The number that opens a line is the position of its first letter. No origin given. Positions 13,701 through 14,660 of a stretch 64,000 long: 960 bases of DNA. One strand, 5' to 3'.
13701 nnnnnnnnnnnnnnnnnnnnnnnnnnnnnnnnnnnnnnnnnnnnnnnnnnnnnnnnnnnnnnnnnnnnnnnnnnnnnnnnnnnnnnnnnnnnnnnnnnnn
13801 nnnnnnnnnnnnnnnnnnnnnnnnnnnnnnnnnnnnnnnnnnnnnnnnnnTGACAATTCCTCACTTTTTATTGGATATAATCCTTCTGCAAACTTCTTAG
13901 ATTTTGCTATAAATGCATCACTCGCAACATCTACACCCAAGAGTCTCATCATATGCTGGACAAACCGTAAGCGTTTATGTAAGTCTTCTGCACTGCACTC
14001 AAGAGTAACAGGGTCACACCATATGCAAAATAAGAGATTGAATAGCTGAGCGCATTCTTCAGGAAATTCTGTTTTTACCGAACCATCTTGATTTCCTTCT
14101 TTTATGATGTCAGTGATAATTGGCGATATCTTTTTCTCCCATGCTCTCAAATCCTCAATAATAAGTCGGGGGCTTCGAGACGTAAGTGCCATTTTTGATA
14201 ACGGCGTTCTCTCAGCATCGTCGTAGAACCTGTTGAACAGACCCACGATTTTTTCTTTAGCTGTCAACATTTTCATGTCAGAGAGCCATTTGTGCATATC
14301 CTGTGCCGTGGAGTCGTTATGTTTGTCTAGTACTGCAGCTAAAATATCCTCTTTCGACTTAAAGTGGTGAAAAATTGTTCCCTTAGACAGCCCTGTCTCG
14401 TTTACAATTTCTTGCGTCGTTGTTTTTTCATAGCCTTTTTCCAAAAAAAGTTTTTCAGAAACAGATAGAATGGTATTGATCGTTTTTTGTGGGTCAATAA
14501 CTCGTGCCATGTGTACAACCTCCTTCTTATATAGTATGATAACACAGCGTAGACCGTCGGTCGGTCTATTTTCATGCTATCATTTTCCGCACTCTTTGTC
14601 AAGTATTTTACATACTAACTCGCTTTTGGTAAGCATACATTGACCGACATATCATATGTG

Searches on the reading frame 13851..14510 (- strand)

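Call 12: search_protein_families(library=pfam, proteins=[window:13851-14510:-], max_evalue=0.01)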
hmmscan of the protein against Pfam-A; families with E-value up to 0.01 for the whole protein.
window:13851-14510:- (220 aa): 4 families
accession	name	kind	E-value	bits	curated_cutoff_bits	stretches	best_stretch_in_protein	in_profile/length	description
PF00440.29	TetR_N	-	1.2e-17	63.9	24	1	14-60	1-47/47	Bacterial regulatory proteins, tetR family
PF21303.2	TetR_C_39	-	0.00095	20.1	27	1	125-177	30-82/92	Tetracyclin repressor-like, C-terminal domain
PF01022.26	HTH_5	-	0.004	17.4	22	1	28-51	14-37/47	Bacterial regulatory protein, arsR family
PF13419.12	HAD_2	-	0.0072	16.9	23.8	0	10-81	12-86/178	Haloacid dehalogenase-like hydrolase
